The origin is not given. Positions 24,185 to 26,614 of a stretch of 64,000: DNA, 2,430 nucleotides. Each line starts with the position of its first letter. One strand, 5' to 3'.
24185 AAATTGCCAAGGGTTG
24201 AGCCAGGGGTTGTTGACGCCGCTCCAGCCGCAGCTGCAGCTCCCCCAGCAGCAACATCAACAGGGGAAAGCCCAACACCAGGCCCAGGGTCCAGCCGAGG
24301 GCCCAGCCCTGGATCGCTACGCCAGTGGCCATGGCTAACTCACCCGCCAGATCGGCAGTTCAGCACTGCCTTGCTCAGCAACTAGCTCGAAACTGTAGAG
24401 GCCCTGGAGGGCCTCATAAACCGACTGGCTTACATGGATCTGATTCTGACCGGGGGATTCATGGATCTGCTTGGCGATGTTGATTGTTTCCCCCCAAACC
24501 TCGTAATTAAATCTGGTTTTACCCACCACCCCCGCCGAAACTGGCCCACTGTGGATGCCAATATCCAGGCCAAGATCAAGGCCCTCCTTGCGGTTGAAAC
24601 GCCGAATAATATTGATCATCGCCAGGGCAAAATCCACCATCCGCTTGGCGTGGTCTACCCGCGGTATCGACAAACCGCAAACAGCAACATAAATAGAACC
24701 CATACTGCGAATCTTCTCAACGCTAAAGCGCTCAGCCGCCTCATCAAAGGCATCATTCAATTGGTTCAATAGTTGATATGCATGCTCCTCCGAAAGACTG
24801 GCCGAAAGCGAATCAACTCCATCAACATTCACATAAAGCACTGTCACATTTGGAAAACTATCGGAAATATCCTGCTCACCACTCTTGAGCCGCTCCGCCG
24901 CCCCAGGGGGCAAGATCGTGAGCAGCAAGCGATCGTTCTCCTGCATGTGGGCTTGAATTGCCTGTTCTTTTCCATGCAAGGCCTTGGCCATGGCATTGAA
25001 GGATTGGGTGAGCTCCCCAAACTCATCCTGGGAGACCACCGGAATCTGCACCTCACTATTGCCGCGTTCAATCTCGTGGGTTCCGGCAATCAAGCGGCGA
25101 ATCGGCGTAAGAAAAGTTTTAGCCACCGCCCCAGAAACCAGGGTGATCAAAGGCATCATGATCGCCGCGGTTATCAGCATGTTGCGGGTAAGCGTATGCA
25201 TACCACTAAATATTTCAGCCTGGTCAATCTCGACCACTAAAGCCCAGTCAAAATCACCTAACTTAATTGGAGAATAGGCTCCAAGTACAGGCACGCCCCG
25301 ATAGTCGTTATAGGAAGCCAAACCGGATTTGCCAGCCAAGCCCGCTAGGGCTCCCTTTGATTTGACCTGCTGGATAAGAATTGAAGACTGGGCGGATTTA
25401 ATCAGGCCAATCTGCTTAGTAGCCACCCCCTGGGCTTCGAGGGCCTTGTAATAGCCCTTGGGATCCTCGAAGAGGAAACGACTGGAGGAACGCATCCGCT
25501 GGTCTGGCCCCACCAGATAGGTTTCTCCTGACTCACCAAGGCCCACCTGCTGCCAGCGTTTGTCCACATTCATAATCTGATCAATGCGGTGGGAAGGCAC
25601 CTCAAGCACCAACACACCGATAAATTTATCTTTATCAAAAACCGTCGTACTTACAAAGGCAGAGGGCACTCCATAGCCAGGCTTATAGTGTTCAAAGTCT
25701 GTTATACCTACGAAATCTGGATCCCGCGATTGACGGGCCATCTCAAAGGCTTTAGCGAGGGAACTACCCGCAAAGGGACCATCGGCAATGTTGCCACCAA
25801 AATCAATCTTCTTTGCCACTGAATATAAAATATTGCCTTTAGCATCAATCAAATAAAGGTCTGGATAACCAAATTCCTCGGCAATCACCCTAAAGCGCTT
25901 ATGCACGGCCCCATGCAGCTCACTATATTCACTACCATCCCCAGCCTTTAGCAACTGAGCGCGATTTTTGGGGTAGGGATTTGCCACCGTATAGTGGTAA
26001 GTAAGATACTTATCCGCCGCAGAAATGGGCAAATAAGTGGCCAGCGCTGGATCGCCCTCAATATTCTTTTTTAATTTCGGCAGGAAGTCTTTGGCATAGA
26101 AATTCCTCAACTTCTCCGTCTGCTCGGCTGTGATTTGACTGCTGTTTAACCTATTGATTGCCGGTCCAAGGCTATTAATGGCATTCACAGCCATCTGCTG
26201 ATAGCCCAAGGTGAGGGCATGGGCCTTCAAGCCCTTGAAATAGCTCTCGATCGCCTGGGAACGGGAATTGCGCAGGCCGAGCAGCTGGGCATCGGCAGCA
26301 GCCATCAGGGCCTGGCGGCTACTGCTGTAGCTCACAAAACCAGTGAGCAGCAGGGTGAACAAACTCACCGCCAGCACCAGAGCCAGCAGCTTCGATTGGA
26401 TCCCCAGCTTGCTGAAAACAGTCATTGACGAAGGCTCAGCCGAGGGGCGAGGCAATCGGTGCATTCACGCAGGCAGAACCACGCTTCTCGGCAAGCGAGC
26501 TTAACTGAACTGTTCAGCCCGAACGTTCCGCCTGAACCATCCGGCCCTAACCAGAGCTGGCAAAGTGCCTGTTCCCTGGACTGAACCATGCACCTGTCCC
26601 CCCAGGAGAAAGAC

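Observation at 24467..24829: Cyclase-homology domain lacks both metal-binding Asp residues and the transition-state Arg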

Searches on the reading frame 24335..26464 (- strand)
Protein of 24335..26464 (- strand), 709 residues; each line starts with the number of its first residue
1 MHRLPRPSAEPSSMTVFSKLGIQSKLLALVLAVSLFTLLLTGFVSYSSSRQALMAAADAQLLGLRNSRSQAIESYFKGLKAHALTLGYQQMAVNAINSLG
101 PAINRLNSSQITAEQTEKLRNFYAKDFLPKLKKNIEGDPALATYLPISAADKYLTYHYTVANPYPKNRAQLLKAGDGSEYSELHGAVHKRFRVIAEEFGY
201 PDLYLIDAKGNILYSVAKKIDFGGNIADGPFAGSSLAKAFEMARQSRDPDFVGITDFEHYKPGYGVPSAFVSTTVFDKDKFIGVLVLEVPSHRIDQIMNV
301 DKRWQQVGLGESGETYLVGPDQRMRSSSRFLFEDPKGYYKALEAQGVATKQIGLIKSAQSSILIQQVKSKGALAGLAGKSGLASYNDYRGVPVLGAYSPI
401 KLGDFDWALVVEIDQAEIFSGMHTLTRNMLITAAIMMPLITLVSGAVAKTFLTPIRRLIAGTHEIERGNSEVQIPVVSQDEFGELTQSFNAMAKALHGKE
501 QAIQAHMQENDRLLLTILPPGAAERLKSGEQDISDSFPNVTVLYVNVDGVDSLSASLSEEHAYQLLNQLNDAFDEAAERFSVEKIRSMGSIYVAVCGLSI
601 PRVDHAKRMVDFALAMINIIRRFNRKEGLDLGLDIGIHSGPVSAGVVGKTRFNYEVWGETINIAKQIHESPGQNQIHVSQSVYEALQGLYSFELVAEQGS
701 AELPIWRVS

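Call 3: search_protein_families(library=pfam, proteins=[window:24335-26464:-], max_evalue=0.01)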
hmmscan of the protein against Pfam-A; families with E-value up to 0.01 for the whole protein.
window:24335-26464:- (709 aa): 3 families
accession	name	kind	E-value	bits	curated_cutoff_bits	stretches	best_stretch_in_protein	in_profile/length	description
PF00211.25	Guanylate_cyc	-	3.8e-38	131.3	21.9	1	535-696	4-164/183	Adenylate and Guanylate cyclase catalytic domain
PF00672.30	HAMP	-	5.4e-14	52.7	25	1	447-497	2-52/53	HAMP domain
PF02743.24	dCache_1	-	2.5e-09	37.5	45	1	199-412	67-240/240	Cache domain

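Call 4: search_protein_families(library=ncbifam, proteins=[window:24335-26464:-], max_evalue=0.01)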
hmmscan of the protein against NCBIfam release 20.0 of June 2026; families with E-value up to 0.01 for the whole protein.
window:24335-26464:- (709 aa): 16 families
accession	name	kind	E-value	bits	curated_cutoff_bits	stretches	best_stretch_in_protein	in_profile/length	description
NF012163.2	BaeS_SmeS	equivalog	1.6e-12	47.2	500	1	426-509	163-246/457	sensor histidine kinase efflux regulator BaeS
NF007837.0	PRK10549.1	equivalog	1.4e-11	43.8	603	1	431-529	168-268/466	envelope stress sensor histidine kinase BaeS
NF038263.1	prot_phos_SiaA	equivalog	2.6e-11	42.8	700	1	405-561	287-439/658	biofilm regulation protein phosphatase SiaA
NF033092.0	HK_WalK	equivalog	8.6e-10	37.8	725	1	407-513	157-260/594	cell wall metabolism sensor histidine kinase WalK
NF040691.1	MtrAB_MtrB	equivalog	1.1e-09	37.8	450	1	421-499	182-260/507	MtrAB system histidine kinase MtrB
NF058645.1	MCPCtpMPsAe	equivalog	2e-09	36.8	900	1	400-508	180-288/558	methyl-accepting chemotaxis protein CtpM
NF045911.1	TCSHisKinNblS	equivalog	1.8e-08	33.2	1000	1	411-505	164-260/621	two-component system sensor histidine kinase NblS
NF008184.0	PRK10935.1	equivalog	1.2e-06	27.5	553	1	423-510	148-236/565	nitrate/nitrite two-component system sensor histidine kinase NarQ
NF041210.1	his_kin_PieS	equivalog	2.4e-06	26.8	850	1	424-505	164-245/474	two component system sensor histidine kinase PieS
NF008468.0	PRK11360.1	equivalog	1.7e-05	23.4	646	1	394-505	162-272/616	two-component system sensor histidine kinase AtoS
TIGR01386.1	cztS_silS_copS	subfamily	5.7e-05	22.3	292.55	1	407-497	144-235/457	heavy metal sensor histidine kinase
NF047496.1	HK_LIC11548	equivalog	5.7e-05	22.1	750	1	435-503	282-351/589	LIC_11548 family sensor histidine kinase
NF008312.0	PRK11100.1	equivalog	6e-05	22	356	1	426-501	181-255/477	two-component system sensor histidine kinase CreC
NF053592.1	HK_near_YfiR_like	equivalog_domain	0.00084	19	194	1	425-494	146-219/223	sensor histidine kinase, YfiR-like protein-associated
NF012226.0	AdeS_HK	equivalog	0.004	16.4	500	1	431-497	63-132/353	two-component sensor histidine kinase AdeS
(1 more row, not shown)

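Call 8: find_homologous_proteins(query=window:24338-26464:-, max_evalue=1e-20)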
Query window:24338-26464:- (709 aa): 316 proteins with E <= 1e-20 among 8000 candidates; the best 120 are listed.
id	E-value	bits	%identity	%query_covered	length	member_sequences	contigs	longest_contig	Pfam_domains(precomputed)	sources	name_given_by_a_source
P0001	0.0e+0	1485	96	98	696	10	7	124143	PF00672.31,PF02743.25,PF00211.26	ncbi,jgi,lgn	ncbi:MAG: adenylate/guanylate cyclase domain-containing protein [Synechococcus lacustris]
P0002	1.3e-282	957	61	98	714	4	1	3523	PF00672.31,PF02743.25,PF00211.26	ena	-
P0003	1.3e-279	948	61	98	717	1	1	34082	PF00672.31,PF02743.25,PF00211.26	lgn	-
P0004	1.1e-277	941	61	98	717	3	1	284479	PF00672.31,PF02743.25,PF00211.26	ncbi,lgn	-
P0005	2.1e-277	940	60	98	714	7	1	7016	PF00672.31,PF02743.25,PF00211.26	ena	-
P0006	6.6e-273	925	62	93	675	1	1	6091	PF00672.31,PF02743.25,PF00211.26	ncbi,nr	ncbi:MAG TPA: HAMP domain-containing protein [Leptolyngbyaceae cyanobacterium M65_K2018_010]|nr:HAMP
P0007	6.7e-272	922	60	98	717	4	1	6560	PF00672.31,PF02743.25,PF00211.26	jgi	jgi:class 3 adenylate cyclase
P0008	1.5e-271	921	60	98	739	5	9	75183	PF00672.31,PF02743.25,PF00211.26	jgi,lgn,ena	-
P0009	3.7e-267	906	58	98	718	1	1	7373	PF00672.31,PF02743.25,PF00211.26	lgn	-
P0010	1.7e-255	868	56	98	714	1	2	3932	PF00672.31,PF02743.25,PF00211.26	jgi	jgi:class 3 adenylate cyclase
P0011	6.5e-232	790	52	97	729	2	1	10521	PF00672.31,PF02743.25,PF00211.26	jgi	jgi:class 3 adenylate cyclase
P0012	2.4e-228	778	52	97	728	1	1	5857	PF00672.31,PF02743.25,PF00211.26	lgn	-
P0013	1.4e-227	776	51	98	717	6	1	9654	PF00672.31,PF02743.25,PF00211.26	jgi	jgi:class 3 adenylate cyclase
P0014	1.4e-227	776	51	97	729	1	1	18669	PF00672.31,PF02743.25,PF00211.26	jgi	jgi:class 3 adenylate cyclase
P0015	1.9e-227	775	52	97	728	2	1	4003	PF00672.31,PF02743.25,PF00211.26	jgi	jgi:class 3 adenylate cyclase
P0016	4.6e-225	767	51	98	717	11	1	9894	PF00672.31,PF02743.25,PF00211.26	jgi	-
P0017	3.1e-224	765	51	98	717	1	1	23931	PF00672.31,PF02743.25,PF00211.26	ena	-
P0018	3.4e-224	764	50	98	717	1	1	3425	PF00672.31,PF02743.25,PF00211.26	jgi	jgi:class 3 adenylate cyclase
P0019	4.9e-224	764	50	98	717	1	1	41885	PF00672.31,PF02743.25,PF00211.26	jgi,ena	jgi:class 3 adenylate cyclase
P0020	2.9e-223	761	51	98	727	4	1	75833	PF00672.31,PF02743.25,PF00211.26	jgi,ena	jgi:class 3 adenylate cyclase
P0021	2.9e-223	761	50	98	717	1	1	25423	PF00672.31,PF02743.25,PF00211.26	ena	-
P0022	5.4e-223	760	50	98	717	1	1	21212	PF00672.31,PF02743.25,PF00211.26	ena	-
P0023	5.6e-223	760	50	98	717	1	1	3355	PF00672.31,PF02743.25,PF00211.26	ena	-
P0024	1.1e-222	759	51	97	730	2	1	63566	PF00672.31,PF02743.25,PF00211.26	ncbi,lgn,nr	ncbi:HAMP domain-containing protein [Cyanobium sp. FGCU-6]|nr:HAMP domain-containing protein [Cyanob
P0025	1.4e-222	759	50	98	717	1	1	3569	PF00672.31,PF02743.25,PF00211.26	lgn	-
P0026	3.6e-222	758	50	98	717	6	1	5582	PF00672.31,PF02743.25,PF00211.26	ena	-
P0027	4.1e-222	757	50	97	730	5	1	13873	PF00672.31,PF02743.25,PF00211.26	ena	-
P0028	5.3e-222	757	50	98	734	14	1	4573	PF00672.31,PF00211.26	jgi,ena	-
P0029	5.4e-222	757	50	98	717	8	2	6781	PF00672.31,PF02743.25,PF00211.26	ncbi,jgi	ncbi:MAG: adenylate/guanylate cyclase domain-containing protein [Cyanobacteriota bacterium]|jgi:clas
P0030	7.7e-221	753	49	98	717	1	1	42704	PF00672.31,PF02743.25,PF00211.26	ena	-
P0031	2.5e-220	752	49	98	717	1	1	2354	PF00672.31,PF02743.25,PF00211.26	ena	-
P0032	2.7e-220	751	49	98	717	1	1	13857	PF00672.31,PF02743.25,PF00211.26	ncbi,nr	ncbi:MAG: HAMP domain-containing protein [Cyanobacteria bacterium]|nr:HAMP domain-containing protein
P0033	3.9e-220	751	50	98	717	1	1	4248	PF00672.31,PF02743.25,PF00211.26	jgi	jgi:class 3 adenylate cyclase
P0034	7.6e-220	750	49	98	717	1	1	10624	PF00672.31,PF02743.25,PF00211.26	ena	-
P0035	1.0e-219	750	50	98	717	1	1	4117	PF00672.31,PF02743.25,PF00211.26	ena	-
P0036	1.3e-219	749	49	98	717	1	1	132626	PF00672.31,PF02743.25,PF00211.26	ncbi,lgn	-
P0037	1.4e-219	749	49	98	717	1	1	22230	PF00672.31,PF02743.25,PF00211.26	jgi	-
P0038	1.8e-219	749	49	98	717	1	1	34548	PF00672.31,PF02743.25,PF00211.26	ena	-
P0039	2.0e-219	749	50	98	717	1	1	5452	PF00672.31,PF02743.25,PF00211.26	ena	-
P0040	2.1e-219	749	49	98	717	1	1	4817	PF00672.31,PF02743.25,PF00211.26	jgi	jgi:class 3 adenylate cyclase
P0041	2.8e-219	748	50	98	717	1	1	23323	PF00672.31,PF02743.25,PF00211.26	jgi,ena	jgi:class 3 adenylate cyclase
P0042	3.5e-219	748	49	98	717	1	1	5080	PF00672.31,PF00211.26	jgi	-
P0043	4.3e-219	748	49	98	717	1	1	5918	PF00672.31,PF02743.25,PF00211.26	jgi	jgi:class 3 adenylate cyclase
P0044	4.4e-219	747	49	98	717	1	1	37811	PF00672.31,PF02743.25,PF00211.26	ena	-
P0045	4.7e-219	747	49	98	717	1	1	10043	PF00672.31,PF02743.25,PF00211.26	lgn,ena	-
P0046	5.4e-219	747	50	98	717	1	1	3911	PF00672.31,PF02743.25,PF00211.26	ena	-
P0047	5.8e-219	747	49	98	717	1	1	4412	PF00672.31,PF02743.25,PF00211.26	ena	-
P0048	5.9e-219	747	49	98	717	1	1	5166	PF00672.31,PF00211.26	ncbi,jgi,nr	ncbi:MAG: HAMP domain-containing protein [Cyanobium sp. 49614_E6]|nr:HAMP domain-containing protein 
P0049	6.0e-219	747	50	98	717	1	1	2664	PF00672.31,PF02743.25,PF00211.26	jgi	-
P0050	7.3e-219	747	50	98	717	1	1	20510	PF00672.31,PF02743.25,PF00211.26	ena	-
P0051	9.2e-219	746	49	98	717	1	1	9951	PF00672.31,PF00211.26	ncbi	ncbi:MAG: adenylate/guanylate cyclase domain-containing protein [Cyanobacteriota bacterium]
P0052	1.1e-218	746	49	98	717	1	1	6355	PF00672.31,PF02743.25,PF00211.26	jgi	jgi:class 3 adenylate cyclase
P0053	1.1e-218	746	49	98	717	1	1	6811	PF00672.31,PF02743.25,PF00211.26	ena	-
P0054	1.2e-218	746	49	98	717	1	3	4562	PF00672.31,PF00211.26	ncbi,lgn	ncbi:MAG: adenylate/guanylate cyclase domain-containing protein [Cyanobacteriota bacterium]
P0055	1.2e-218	746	49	98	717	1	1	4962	PF00672.31,PF00211.26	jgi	-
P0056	1.3e-218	746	49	98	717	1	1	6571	PF00672.31,PF02743.25,PF00211.26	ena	-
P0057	1.7e-218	746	49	98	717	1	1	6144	PF00672.31,PF00211.26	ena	-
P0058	1.7e-218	746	49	98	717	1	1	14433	PF00672.31,PF00211.26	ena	-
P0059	1.8e-218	745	49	98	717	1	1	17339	PF00672.31,PF02743.25,PF00211.26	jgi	jgi:class 3 adenylate cyclase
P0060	1.9e-218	745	49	98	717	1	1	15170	PF00672.31,PF02743.25,PF00211.26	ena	-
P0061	3.4e-218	745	49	98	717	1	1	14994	PF00672.31,PF02743.25,PF00211.26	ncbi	-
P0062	7.3e-218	743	49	98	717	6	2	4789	PF00672.31,PF02743.25,PF00211.26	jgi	-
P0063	9.0e-218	743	49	98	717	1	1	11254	PF00672.31,PF02743.25,PF00211.26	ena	-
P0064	1.2e-217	743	49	98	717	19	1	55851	PF00672.31,PF02743.25,PF00211.26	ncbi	-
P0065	1.7e-217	742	49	98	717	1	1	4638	PF00672.31,PF02743.25,PF00211.26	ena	-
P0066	2.4e-217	742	49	98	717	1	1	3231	PF00672.31,PF02743.25,PF00211.26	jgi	jgi:class 3 adenylate cyclase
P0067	2.9e-217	741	49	98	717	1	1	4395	PF00672.31,PF02743.25,PF00211.26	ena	-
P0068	3.5e-217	741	49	98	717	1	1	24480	PF00672.31,PF02743.25,PF00211.26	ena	-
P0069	3.7e-217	741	49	98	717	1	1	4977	PF00672.31,PF00211.26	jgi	-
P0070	5.1e-217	741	49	98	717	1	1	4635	PF00672.31,PF02743.25,PF00211.26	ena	-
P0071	5.6e-217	741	48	98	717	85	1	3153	PF00672.31,PF02743.25,PF00211.26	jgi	-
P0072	6.7e-217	740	49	98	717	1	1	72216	PF00672.31,PF02743.25,PF00211.26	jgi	jgi:class 3 adenylate cyclase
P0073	1.8e-216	739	49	98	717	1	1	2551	PF00672.31,PF02743.25,PF00211.26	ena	-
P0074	2.1e-216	739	49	98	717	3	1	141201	PF00672.31,PF02743.25,PF00211.26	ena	-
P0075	2.2e-216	739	49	98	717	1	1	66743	PF00672.31,PF02743.25,PF00211.26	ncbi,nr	ncbi:MAG: HAMP domain-containing protein [Cyanobacteria bacterium]|nr:HAMP domain-containing protein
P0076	2.7e-216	738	49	98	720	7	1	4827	PF00672.31,PF00211.26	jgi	-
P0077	4.6e-216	737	49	98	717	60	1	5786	PF00672.31,PF02743.25,PF00211.26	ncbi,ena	-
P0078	6.5e-216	737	49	98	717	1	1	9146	PF00672.31,PF00211.26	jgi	-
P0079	2.2e-215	735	49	98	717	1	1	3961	PF00672.31,PF02743.25,PF00211.26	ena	-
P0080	2.8e-215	735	49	98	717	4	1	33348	PF00672.31,PF02743.25,PF00211.26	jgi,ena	-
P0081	2.9e-215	735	48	98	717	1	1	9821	PF00672.31,PF02743.25,PF00211.26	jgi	jgi:class 3 adenylate cyclase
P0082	3.0e-215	735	48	98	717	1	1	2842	PF00672.31,PF02743.25,PF00211.26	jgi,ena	-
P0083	4.6e-215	734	49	98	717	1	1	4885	PF00672.31,PF02743.25,PF00211.26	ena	-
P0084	4.7e-215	734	49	98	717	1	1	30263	PF00672.31,PF02743.25,PF00211.26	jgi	jgi:class 3 adenylate cyclase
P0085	4.9e-215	734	49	98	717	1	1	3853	PF00672.31,PF02743.25,PF00211.26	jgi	jgi:class 3 adenylate cyclase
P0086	8.8e-215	733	49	98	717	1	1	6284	PF00672.31,PF02743.25,PF00211.26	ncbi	ncbi:MAG: adenylate/guanylate cyclase domain-containing protein [Cyanobium sp. ELA712]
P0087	1.8e-214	732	48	98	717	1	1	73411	PF00672.31,PF02743.25,PF00211.26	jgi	jgi:class 3 adenylate cyclase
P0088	3.0e-214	732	49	98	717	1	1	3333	PF00672.31,PF02743.25,PF00211.26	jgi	-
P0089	3.2e-214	731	48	98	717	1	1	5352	PF00672.31,PF02743.25,PF00211.26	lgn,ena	-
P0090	3.3e-214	731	48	98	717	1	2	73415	PF00672.31,PF02743.25,PF00211.26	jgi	jgi:class 3 adenylate cyclase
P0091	5.1e-214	731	48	98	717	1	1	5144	PF00672.31,PF02743.25,PF00211.26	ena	-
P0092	7.8e-214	730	49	94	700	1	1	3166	PF00672.31,PF02743.25,PF00211.26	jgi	-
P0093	2.9e-213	728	48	98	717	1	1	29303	PF00672.31,PF02743.25,PF00211.26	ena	-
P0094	6.0e-212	724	49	98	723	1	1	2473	PF00672.31,PF00211.26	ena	-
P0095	1.2e-208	713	48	96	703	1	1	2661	PF00672.31,PF02743.25,PF00211.26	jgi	-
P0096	3.1e-201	689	48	93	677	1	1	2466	PF00672.31,PF02743.25,PF00211.26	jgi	-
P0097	7.6e-196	671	44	98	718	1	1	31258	PF00672.31,PF02743.25,PF00211.26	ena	-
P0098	4.4e-194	665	48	88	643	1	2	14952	PF00672.31,PF02743.25,PF00211.26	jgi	jgi:class 3 adenylate cyclase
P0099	1.6e-188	647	44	98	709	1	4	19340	PF00672.31,PF02743.25,PF00211.26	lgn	-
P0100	1.4e-184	633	43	98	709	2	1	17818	PF00672.31,PF02743.25,PF00211.26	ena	-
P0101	6.1e-182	625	43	98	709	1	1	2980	PF00672.31,PF02743.25,PF00211.26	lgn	-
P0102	3.7e-179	616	42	98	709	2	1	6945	PF00672.31,PF02743.25,PF00211.26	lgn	-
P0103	5.8e-179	615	42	98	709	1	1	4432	PF00672.31,PF02743.25,PF00211.26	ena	-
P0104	5.3e-178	612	42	98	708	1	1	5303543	PF00672.31,PF02743.25,PF00211.26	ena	-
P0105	5.7e-178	612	40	98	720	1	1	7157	PF00672.31,PF02743.25,PF00211.26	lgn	-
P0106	6.5e-177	608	41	98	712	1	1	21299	PF00672.31,PF02743.25,PF00211.26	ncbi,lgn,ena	-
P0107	9.7e-174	598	41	98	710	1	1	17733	PF00672.31,PF02743.25,PF00211.26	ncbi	ncbi:MAG: adenylate/guanylate cyclase domain-containing protein [Pseudanabaenaceae cyanobacterium]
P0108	1.7e-173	597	42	97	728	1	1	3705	PF00672.31,PF02743.25,PF00211.26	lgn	-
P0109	3.3e-173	596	41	98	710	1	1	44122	PF00672.31,PF02743.25,PF00211.26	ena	-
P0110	7.2e-173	595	41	98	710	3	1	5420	PF00672.31,PF02743.25,PF00211.26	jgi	jgi:class 3 adenylate cyclase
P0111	1.1e-172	594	41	95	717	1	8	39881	PF00672.31,PF02743.25,PF00211.26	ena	-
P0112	4.1e-172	592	41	98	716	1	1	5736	PF00672.31,PF02743.25,PF00211.26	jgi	jgi:class 3 adenylate cyclase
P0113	1.0e-171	591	42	97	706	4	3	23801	PF00672.31,PF02743.25,PF00211.26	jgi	jgi:class 3 adenylate cyclase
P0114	1.1e-171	591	40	98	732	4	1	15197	PF00672.31,PF02743.25,PF00211.26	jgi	jgi:class 3 adenylate cyclase/plasmid stabilization system protein ParE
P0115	2.5e-171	590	40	99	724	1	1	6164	PF00672.31,PF02743.25,PF00211.26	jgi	jgi:class 3 adenylate cyclase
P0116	3.7e-171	589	40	99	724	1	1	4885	PF00672.31,PF02743.25,PF00211.26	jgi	jgi:class 3 adenylate cyclase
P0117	8.1e-171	588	41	98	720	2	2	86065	PF00672.31,PF02743.25,PF00211.26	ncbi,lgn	-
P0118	1.9e-170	587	40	96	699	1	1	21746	PF00672.31,PF02743.25,PF00211.26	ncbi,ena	-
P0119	2.1e-170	587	41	98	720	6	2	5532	PF00672.31,PF02743.25,PF00211.26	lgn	-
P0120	8.5e-170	585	41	98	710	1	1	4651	PF00672.31,PF02743.25,PF00211.26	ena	-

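Call 13: find_related_loci(query=A1, collection=genome_contigs, flank=6000)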
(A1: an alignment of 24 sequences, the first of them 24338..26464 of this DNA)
Query A1 (709 aa) in genome_contigs; peptide patterns used: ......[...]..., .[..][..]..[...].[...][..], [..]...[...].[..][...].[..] (x = any residue, [..] = any of these).
600 stretches matched a pattern (row limit reached: there are more); 581 encode a relative of the query (tblastn E <= 1e-3); the best 80 are kept; 80 distinct loci.
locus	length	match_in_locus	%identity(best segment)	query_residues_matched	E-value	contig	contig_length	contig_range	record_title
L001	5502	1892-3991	49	14-709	0e+0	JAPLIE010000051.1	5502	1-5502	MAG: Cyanobacteriota bacterium isolate LacPavin_0920_WC57_MAG_66_18 LacPavin_0920_WC57_scaffold_1097640, whole genome sh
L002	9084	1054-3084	41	16-692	1e-174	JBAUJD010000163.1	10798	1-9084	MAG: Thermosynechococcaceae cyanobacterium isolate MFD12179_ilm_asm_bin10 k127_82810, whole genome shotgun sequence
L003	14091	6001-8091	40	14-706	2e-173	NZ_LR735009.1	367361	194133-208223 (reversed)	Planktothrix paucivesiculata PCC 9631 isolate BBR_PRJEB10994, whole genome shotgun sequence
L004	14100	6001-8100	41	13-708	2e-171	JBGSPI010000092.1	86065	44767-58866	MAG: Chamaesiphon sp. isolate JTS-AC30 k141_580412, whole genome shotgun sequence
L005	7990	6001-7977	42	11-668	3e-169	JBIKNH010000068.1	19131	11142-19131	MAG: Pseudanabaenaceae cyanobacterium isolate ME2014-09-24_3300034019_group5_bin17 Rohwer_bin1390_scaffold_1562_c1, whol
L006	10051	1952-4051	38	13-708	9e-159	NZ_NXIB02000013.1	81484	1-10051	Tychonema bourrellyi FEM_GT703 scaffold13_size81484, whole genome shotgun sequence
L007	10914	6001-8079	38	19-708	4e-156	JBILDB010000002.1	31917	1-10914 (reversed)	MAG: Cyanobium sp. isolate ME2016-07-06_3300042374_group7_bin96 Rohwer_bin1326_scaffold_445_c1, whole genome shotgun seq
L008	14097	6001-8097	36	14-706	2e-150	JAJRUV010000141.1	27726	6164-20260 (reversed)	MAG: Gammaproteobacteria bacterium isolate Dive96_bin10.234 k141_3861610, whole genome shotgun sequence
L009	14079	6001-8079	35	19-706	2e-146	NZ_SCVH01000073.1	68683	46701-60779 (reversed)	MAG: Reyranella sp. isolate GW715_bin.46 GW715_bin.46-60863, whole genome shotgun sequence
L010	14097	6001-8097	35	9-706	4e-145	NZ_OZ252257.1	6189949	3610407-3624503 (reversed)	MAG: Reyranella sp. isolate 8febbdbb-4aae-4c5c-8ec1-14a8609df2e4 chromosome 1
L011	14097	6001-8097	35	9-706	2e-144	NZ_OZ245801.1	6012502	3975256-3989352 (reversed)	MAG: Reyranella sp. isolate 1b7baf7f-a1bb-461f-a1bd-400e2722d697 chromosome 1, complete sequence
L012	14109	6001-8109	36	13-709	2e-143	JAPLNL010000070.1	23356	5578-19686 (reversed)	MAG: Planctomycetota bacterium isolate LacPavin_0419_WC53_MAG_52_12 LacPavin_0419_WC53_scaffold_196856, whole genome sho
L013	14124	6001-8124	35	3-706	4e-143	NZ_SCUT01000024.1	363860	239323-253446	MAG: Reyranella sp. isolate GW715_bin.16 GW715_bin.16-51640, whole genome shotgun sequence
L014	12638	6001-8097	35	9-706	5e-143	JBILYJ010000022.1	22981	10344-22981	MAG: Reyranella sp. isolate ME2018-11-08_3300044516_group8_bin18 Rohwer_bin1919_scaffold_1209_c1, whole genome shotgun s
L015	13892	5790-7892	35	14-709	1e-142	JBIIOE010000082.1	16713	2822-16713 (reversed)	MAG: Bdellovibrionota bacterium isolate ME2002-09-27pf_3300034103_group1_bin185 Rohwer_bin1191_scaffold_1945_c1, whole g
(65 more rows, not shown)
